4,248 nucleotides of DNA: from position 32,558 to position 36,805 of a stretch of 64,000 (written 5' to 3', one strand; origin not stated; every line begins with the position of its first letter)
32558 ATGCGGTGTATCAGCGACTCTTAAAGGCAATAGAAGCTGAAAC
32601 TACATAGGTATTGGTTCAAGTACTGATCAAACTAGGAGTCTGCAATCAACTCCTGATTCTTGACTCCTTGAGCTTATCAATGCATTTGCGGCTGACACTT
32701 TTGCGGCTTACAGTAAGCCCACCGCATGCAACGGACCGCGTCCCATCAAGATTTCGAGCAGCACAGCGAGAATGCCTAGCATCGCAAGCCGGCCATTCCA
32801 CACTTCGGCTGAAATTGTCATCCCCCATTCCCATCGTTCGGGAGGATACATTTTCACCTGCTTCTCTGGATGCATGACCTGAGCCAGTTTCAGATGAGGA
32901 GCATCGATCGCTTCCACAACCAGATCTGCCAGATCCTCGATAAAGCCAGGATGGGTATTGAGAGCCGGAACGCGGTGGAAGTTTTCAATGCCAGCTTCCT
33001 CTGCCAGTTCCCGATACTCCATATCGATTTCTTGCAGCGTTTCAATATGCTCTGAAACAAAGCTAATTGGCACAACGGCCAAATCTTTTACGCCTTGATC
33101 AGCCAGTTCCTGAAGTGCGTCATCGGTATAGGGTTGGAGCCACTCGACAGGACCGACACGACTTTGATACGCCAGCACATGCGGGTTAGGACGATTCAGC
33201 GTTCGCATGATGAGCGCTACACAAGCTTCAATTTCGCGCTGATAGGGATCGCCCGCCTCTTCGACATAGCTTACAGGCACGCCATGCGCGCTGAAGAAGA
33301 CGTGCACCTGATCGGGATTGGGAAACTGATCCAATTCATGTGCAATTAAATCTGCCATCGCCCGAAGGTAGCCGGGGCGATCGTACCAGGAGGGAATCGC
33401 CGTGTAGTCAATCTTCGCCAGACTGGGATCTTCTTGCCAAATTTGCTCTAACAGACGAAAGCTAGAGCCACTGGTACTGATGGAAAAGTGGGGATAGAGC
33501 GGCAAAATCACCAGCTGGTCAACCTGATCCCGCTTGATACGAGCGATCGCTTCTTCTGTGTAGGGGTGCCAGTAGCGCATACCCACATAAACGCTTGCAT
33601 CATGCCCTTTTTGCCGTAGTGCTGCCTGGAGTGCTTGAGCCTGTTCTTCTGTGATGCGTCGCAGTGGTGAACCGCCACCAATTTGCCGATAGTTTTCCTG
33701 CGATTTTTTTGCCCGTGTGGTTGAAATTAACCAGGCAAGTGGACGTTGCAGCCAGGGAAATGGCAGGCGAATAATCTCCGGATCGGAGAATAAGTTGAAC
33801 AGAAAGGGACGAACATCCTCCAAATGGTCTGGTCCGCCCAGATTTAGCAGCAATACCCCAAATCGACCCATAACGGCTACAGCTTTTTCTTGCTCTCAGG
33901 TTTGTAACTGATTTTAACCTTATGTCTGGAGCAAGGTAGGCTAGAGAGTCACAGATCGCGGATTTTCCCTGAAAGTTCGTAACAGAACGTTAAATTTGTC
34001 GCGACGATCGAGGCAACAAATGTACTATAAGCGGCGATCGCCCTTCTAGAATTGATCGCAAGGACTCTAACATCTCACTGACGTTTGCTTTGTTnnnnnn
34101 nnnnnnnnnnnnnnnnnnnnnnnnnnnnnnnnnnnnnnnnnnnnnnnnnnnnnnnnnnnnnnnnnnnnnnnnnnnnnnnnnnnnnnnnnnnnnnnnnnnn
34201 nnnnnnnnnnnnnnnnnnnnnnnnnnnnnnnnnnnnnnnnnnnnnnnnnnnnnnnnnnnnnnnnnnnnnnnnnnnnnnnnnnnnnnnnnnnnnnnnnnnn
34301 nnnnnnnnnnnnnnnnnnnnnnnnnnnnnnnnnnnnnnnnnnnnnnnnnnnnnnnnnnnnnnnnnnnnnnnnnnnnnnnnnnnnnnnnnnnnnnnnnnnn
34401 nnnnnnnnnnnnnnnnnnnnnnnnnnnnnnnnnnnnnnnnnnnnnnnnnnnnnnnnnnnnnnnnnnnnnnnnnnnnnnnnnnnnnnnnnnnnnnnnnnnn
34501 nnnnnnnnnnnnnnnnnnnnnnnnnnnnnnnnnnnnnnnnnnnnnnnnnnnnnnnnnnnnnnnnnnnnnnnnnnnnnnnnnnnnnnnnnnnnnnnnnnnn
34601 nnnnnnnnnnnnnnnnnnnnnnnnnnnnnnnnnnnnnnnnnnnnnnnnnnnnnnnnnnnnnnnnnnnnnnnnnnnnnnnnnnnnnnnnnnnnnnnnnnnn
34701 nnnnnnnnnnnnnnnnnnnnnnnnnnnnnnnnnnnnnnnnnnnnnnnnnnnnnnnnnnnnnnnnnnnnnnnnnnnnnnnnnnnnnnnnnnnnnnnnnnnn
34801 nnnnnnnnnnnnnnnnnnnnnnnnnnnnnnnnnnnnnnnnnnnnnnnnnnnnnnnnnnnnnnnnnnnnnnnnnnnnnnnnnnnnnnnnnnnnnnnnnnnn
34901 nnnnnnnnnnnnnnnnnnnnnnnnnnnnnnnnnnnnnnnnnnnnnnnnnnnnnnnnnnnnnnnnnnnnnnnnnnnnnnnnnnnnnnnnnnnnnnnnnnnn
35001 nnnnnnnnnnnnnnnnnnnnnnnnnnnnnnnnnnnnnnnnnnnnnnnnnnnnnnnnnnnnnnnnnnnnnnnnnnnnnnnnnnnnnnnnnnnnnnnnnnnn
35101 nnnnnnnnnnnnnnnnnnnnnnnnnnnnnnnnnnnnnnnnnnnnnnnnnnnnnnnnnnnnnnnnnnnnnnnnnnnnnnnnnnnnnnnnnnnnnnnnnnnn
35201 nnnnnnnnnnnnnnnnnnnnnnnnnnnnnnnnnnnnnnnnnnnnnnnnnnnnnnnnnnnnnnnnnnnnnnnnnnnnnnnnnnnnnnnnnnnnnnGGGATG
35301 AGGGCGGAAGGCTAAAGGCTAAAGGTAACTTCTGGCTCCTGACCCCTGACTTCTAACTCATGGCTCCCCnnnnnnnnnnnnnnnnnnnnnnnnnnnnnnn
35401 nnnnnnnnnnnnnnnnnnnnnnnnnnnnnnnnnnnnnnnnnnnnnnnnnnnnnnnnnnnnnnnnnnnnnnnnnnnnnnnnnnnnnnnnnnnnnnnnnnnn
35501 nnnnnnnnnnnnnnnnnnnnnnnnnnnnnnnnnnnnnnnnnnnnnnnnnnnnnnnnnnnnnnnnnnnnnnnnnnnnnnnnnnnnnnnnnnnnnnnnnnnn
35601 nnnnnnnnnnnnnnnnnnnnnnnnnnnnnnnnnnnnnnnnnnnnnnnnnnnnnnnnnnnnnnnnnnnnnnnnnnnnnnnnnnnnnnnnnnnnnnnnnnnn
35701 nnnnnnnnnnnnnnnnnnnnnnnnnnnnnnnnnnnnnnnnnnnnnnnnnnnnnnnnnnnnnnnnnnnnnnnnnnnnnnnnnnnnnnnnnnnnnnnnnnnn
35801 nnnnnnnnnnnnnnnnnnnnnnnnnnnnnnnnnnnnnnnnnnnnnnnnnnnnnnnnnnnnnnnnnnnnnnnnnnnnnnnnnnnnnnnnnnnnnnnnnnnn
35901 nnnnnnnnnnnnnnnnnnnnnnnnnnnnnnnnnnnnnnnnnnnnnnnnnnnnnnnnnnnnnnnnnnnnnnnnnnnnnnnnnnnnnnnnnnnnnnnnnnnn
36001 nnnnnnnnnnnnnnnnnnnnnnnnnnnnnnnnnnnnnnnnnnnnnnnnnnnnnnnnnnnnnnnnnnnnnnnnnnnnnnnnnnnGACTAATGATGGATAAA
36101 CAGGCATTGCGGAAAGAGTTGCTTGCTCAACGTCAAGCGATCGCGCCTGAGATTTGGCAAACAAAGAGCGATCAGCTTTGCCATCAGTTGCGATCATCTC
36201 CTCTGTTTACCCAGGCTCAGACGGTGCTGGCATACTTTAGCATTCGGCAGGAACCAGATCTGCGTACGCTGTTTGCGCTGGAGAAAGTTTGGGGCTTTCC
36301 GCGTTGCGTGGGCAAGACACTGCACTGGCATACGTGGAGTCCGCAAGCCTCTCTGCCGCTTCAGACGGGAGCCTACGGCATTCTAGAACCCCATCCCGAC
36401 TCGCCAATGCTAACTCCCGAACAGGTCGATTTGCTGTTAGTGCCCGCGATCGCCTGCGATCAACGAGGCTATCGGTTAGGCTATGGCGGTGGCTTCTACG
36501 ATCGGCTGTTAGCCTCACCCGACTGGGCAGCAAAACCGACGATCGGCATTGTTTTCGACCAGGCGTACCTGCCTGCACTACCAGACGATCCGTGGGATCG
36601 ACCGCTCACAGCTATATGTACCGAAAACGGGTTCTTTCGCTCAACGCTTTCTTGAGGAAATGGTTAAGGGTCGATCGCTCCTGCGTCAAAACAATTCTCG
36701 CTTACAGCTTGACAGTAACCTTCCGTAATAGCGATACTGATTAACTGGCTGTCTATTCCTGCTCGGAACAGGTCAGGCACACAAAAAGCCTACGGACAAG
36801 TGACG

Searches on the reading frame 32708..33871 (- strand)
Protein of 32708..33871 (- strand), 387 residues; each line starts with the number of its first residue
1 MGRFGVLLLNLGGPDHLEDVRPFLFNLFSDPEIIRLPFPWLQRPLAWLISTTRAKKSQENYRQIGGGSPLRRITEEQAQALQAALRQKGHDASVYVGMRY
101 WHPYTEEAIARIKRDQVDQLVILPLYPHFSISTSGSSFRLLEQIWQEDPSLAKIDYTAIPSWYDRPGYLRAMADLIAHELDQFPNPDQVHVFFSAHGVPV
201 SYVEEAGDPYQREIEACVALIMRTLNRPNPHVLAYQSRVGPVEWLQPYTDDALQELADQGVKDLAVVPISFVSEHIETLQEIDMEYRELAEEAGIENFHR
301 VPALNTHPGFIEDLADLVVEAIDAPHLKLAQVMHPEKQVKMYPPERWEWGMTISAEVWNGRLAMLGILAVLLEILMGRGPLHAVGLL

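Call 45: search_protein_families(library=pfam, proteins=[window:32708-33871:-], max_evalue=0.00001)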
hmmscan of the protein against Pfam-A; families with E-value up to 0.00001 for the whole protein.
window:32708-33871:- (387 aa): 2 families
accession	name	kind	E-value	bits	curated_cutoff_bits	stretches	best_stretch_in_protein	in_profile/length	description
PF00762.24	Ferrochelatase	-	6.6e-123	410.2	27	1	5-320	3-315/317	Ferrochelatase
PF01903.22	CbiX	-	6.9e-07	30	22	0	235-312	26-102/106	CbiX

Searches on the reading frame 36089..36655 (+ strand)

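Call 65: search_protein_families(library=pfam, proteins=[window:36089-36655:+], max_evalue=0.0001)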
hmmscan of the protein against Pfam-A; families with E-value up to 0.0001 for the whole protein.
window:36089-36655:+ (188 aa): 1 family
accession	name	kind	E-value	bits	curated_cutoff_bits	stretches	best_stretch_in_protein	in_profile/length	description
PF01812.26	5-FTHF_cyc-lig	-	4.8e-39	134.6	27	1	4-179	1-186/186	5-formyltetrahydrofolate cyclo-ligase family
